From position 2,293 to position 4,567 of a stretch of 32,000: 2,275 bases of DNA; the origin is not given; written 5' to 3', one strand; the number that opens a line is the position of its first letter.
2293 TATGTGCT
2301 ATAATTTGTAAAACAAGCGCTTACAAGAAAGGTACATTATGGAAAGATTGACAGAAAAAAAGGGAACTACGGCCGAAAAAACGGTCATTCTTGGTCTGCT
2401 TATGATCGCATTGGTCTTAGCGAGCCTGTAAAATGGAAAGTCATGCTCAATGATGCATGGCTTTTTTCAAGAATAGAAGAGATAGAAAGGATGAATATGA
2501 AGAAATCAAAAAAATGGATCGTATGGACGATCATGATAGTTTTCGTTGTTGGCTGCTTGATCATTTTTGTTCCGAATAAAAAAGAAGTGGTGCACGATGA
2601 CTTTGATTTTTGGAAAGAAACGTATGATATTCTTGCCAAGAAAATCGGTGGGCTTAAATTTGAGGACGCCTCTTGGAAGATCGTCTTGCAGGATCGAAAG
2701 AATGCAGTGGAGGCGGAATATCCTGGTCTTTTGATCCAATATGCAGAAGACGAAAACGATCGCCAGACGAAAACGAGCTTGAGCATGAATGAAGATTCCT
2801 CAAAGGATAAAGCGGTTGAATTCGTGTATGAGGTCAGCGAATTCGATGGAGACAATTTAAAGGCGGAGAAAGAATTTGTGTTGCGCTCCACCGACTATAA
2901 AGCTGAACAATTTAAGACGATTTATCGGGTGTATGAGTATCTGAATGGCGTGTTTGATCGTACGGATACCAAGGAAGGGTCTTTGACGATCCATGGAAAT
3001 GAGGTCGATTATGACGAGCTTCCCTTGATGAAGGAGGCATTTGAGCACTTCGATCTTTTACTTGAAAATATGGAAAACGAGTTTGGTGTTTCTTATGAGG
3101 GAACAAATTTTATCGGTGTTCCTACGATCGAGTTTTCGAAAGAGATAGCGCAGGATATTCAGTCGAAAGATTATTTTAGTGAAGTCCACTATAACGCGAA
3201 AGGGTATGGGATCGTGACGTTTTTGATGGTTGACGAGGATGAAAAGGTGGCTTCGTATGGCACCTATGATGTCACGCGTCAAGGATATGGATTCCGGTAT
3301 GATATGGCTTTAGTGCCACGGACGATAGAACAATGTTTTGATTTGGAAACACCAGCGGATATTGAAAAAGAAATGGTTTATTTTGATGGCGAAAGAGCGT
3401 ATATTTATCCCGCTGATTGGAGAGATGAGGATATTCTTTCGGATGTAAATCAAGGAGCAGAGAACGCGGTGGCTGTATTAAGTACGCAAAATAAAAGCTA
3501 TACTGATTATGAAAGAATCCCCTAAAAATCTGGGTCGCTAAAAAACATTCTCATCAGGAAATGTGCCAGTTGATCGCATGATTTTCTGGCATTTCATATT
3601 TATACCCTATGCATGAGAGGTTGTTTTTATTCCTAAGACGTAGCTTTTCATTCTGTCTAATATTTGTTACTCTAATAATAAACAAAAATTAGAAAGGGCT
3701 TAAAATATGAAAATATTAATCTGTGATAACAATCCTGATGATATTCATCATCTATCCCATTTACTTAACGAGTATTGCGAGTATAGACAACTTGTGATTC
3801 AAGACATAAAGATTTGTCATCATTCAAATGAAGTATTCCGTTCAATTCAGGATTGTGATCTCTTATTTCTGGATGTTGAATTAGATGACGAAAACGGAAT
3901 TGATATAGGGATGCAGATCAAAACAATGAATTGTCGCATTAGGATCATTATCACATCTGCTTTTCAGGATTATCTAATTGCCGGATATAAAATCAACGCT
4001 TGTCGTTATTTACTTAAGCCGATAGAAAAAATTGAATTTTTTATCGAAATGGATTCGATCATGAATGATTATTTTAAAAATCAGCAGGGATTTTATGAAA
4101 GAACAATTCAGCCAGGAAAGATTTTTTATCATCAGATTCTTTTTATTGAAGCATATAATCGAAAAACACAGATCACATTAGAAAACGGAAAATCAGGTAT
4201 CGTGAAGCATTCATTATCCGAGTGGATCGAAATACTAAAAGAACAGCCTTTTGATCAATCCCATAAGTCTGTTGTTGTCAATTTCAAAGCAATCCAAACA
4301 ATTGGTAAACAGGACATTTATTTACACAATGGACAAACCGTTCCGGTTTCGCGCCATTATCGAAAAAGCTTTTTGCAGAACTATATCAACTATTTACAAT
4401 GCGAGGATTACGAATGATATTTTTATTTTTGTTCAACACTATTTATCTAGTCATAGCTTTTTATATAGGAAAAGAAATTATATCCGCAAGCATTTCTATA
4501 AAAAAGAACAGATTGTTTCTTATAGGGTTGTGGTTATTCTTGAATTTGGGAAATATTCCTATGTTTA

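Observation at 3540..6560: Compositionally foreign block with a non-canonical agr-like / LytTR module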

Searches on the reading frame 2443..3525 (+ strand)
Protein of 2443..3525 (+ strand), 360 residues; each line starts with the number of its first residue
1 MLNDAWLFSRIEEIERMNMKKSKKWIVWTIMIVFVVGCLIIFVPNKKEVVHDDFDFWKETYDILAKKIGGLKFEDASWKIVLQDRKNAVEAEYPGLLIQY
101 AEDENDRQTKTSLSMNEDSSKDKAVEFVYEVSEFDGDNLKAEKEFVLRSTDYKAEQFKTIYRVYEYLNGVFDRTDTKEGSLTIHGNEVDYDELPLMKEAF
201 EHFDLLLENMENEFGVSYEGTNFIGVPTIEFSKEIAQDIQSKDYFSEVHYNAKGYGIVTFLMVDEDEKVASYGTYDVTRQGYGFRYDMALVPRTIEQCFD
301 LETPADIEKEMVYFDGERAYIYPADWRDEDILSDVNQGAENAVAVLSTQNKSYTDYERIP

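Call 5: search_protein_families(library=pfam, proteins=[window:2443-3525:+], max_evalue=0.1)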
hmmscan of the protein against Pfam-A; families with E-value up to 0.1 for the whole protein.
window:2443-3525:+ (360 aa): 0 families

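Call 6: search_protein_families(library=ncbifam, proteins=[window:2443-3525:+], max_evalue=0.1)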
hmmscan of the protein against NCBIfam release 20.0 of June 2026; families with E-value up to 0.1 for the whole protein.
window:2443-3525:+ (360 aa): 0 families

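Call 8: find_encoding_contigs(protein=window:2443-3525:+, flank=10000, max_places=10)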
Protein window:2443-3525:+ (360 aa): 23 contigs read that carry it; 10 places shown.
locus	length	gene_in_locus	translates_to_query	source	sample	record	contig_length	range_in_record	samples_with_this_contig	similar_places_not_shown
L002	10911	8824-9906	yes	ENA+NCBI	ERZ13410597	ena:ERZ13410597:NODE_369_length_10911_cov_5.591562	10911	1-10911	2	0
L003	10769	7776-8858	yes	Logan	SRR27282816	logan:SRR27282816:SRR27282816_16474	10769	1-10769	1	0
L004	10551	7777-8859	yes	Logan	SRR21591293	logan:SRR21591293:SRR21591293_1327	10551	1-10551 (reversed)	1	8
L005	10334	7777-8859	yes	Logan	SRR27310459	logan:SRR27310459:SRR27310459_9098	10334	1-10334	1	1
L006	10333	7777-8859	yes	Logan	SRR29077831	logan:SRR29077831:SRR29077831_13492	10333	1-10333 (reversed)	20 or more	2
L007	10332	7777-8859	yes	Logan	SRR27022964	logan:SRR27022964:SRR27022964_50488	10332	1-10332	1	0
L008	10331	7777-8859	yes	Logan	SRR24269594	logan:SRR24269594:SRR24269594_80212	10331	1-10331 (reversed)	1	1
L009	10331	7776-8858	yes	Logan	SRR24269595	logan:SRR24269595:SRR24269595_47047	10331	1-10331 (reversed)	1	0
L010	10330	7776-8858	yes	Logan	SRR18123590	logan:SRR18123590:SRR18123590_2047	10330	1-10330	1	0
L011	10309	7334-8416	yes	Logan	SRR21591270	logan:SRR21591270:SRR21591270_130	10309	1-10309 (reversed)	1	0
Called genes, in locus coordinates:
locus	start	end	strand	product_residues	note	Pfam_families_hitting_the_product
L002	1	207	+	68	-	?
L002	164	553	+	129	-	-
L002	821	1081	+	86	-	-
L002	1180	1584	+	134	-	PF01325:Fe_dep_repress, PF02742:Fe_dep_repr_C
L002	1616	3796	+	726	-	PF01136:Peptidase_U32, PF12392:DUF3656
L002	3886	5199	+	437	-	PF03952:Enolase_N, PF00113:Enolase_C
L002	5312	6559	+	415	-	PF00999:Na_H_Exchanger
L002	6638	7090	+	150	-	PF03600:CitMHS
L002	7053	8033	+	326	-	PF02040:ArsB, PF03600:CitMHS, PF06450:NhaB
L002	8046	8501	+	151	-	PF13189:Cytidylate_kin2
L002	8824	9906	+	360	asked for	-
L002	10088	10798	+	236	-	PF00072:Response_reg, PF04397:LytTR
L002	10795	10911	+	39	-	?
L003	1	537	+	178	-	?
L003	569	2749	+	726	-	PF01136:Peptidase_U32, PF12392:DUF3656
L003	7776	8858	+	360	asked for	-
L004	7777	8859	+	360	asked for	-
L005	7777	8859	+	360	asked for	-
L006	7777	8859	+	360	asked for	-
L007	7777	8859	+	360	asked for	-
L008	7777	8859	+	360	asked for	-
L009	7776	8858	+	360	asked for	-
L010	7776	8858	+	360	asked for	-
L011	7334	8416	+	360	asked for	-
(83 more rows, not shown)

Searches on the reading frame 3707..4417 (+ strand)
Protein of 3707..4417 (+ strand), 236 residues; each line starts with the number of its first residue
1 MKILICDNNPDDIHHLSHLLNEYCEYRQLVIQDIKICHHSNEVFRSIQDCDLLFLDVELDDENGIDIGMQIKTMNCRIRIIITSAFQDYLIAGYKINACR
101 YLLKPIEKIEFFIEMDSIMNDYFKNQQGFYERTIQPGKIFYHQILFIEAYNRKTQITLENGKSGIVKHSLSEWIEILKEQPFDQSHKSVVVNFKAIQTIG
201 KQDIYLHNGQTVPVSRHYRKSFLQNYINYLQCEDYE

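Call 5: search_protein_families(library=pfam, proteins=[window:3707-4417:+], max_evalue=0.1)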
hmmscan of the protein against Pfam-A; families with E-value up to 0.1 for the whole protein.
window:3707-4417:+ (236 aa): 3 families
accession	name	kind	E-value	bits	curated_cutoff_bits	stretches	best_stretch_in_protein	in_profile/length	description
PF04397.21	LytTR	-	3e-16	59.9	22.6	1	141-224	8-95/98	LytTr DNA-binding domain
PF00072.30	Response_reg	-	5.6e-11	43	30.2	1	3-110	1-105/111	Response regulator receiver domain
PF06289.16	FlbD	-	0.062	13.3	24.7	0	144-175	19-49/59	Flagellar and Swarming motility proteins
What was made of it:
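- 3707..4417 (+): Response regulator with a REC and a LytTR DNA-binding domain (236 aa). Asp56, Thr83 and Lys104 are conserved; the acid pocket reads D7-N8. Pfam PF00072 at 5.6e-11 and PF04397 at 3e-16 (call 5).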

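Call 6: search_protein_families(library=ncbifam, proteins=[window:3707-4417:+], max_evalue=0.1)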
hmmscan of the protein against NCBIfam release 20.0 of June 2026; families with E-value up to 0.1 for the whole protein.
window:3707-4417:+ (236 aa): 41 families (the best 25 are shown)
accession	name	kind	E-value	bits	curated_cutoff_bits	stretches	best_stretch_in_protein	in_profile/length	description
NF010684.1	PRK14084.1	equivalog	7.7e-18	65.1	375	1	1-110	1-107/254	response regulator transcription factor LytR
NF008677.0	PRK11697.1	equivalog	4.6e-13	49.1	246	1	1-222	2-231/238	two-component system response regulator BtsR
NF051850.1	RespRegRprY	equivalog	4e-09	36.2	370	1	1-138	5-138/234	response regulator transcription factor RprY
NF007750.0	PRK10430.1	equivalog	8.1e-08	32.1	262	1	41-234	41-230/239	two-component system response regulator DcuR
NF007005.1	PRK09468.1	equivalog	7.3e-07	28.8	331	1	2-128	5-128/237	osmolarity response regulator transcription factor OmpR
NF045991.1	RespRegCtrARhodob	equivalog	1.6e-06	28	350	1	14-137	10-130/224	response regulator transcription factor CtrA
NF045944.1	ResRegRpaBCyano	equivalog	1e-05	25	330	1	42-154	35-145/229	response regulator transcription factor RpaB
TIGR01818.1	ntrC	equivalog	1.3e-05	24.2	558.6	1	40-107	31-102/463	nitrogen regulation protein NR(I)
NF041367.1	CheY_Halo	equivalog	1.9e-05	25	200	1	11-117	5-112/114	chemotaxis protein CheY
NF008199.0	PRK10955.1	equivalog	2.6e-05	24.3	341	1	11-127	8-124/232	envelope stress response regulator transcription factor CpxR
NF041946.1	LuxO_transreg_Vib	equivalog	4.1e-05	22.6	800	1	26-127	15-120/463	quorum-sensing sigma-54 dependent transcriptional regulator LuxO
NF046049.1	quorum_RR_AgrA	equivalog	5.6e-05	22.8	400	1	1-208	1-224/238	quorum-sensing response regulator AgrA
NF053854.1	RespRegPhoBBctds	equivalog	5.9e-05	22.5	270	1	34-156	25-149/225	two-component system response regulator PhoB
NF008034.0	PRK10766.1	equivalog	9.6e-05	22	275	1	47-118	44-116/231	two-component system response regulator TorR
NF007935.0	PRK10651.1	equivalog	9.9e-05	21.6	250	1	48-110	51-115/216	two-component system response regulator NarL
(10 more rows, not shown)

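Call 70: list_cluster_members(proteins=[window:3707-4417:+, window:4414-5652:+, window:6352-6513:+, window:7013-7306:+, window:7860-8852:+, P0002, P0009, P0010, P0011])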
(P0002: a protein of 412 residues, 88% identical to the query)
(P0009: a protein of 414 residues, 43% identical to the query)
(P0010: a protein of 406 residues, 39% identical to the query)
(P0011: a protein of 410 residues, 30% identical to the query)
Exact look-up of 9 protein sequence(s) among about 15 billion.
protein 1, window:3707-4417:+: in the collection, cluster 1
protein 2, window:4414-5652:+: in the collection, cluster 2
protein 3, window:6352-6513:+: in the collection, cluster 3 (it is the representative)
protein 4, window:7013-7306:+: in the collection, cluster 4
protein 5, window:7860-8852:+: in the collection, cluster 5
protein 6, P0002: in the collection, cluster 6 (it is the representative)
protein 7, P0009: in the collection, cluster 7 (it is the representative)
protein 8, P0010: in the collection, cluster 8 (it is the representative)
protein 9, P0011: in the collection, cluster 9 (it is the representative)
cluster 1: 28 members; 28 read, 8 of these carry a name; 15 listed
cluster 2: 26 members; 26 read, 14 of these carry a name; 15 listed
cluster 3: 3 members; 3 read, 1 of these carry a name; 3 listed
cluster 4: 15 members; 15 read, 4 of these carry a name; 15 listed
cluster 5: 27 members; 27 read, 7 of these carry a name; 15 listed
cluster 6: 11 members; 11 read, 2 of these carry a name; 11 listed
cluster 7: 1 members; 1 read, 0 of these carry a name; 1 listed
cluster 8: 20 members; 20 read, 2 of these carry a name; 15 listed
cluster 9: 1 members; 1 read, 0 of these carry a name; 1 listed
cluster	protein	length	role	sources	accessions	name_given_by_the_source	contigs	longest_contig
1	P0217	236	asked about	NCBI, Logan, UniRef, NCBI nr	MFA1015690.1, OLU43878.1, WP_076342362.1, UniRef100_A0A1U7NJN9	LytR/AlgR family response regulator transcription factor [Dubosiella newyorkensis] | Response regulatory domain-containing protein n=1 Tax=Dubosiella newyorkensis ... | LytTR family DNA-binding domain-containing protein [Dubosiella newyorkensis]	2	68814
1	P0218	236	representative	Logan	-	-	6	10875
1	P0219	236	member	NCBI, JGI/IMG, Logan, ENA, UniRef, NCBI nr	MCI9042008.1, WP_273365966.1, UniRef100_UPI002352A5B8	LytR/AlgR family response regulator transcription factor [Dubosiella newyorkensis] | DNA-binding LytR/AlgR family response regulator | LytR/AlgR family response regulator transcription factor n=2 Tax=Dubosiella newyorkensis ...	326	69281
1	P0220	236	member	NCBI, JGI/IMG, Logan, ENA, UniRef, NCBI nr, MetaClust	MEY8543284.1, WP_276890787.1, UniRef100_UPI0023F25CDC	LytR/AlgR family response regulator transcription factor [Dubosiella newyorkensis] | LytR/AlgR family response regulator transcription factor n=2 Tax=Dubosiella newyorkensis ... | LytTR family DNA-binding domain-containing protein [Dubosiella newyorkensis]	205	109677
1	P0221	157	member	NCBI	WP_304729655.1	LytTR family DNA-binding domain-containing protein, partial [Dubosiella newyorkensis]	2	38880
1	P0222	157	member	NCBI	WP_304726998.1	LytR/AlgR family response regulator transcription factor, partial [Dubosiella ...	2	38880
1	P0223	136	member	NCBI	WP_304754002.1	LytR/AlgR family response regulator transcription factor, partial [Dubosiella ...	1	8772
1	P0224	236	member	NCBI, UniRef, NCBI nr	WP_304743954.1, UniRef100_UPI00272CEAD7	LytR/AlgR family response regulator transcription factor [Dubosiella newyorkensis] | LytR/AlgR family response regulator transcription factor n=1 Tax=Dubosiella newyorkensis ... | LytTR family DNA-binding domain-containing protein [Dubosiella newyorkensis]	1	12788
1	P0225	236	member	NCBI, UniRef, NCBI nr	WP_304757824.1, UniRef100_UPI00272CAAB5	LytR/AlgR family response regulator transcription factor [Dubosiella newyorkensis] | LytR/AlgR family response regulator transcription factor n=2 Tax=Dubosiella newyorkensis ... | LytTR family DNA-binding domain-containing protein [Dubosiella newyorkensis]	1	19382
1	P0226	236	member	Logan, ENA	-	-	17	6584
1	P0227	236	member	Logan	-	-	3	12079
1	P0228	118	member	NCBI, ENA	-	-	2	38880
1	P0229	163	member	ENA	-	-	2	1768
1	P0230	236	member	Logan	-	-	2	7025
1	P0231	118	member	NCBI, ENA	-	-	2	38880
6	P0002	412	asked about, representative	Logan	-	-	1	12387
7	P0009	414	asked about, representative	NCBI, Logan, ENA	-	-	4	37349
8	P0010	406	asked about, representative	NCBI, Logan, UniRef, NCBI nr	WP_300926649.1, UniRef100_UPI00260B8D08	hypothetical protein [uncultured Dubosiella sp.] | hypothetical protein n=1 Tax=uncultured Dubosiella sp. TaxID=1937011 RepID=UPI00260B8D08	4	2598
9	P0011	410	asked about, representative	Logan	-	-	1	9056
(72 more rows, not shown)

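Call 114: search_protein_families(library=padloc, proteins=[window:3707-4417:+], max_evalue=0.01)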
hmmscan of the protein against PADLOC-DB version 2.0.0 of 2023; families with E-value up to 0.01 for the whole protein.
window:3707-4417:+ (236 aa): 0 families

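Call 115: search_protein_families(library=phrogs, proteins=[window:3707-4417:+], max_evalue=0.01)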
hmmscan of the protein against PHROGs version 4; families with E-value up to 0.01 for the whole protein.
window:3707-4417:+ (236 aa): 4 families
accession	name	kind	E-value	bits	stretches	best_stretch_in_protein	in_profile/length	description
phrog_8810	-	unknown function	5.7e-35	122.1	1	1-228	1-242/245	-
phrog_731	-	unknown function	6.8e-10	39.6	1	1-127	2-125/227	-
phrog_5982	-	unknown function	4.4e-08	32.4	1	3-122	871-988/1030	-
phrog_15081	-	other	0.0027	18.7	1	143-225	27-117/124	peptidase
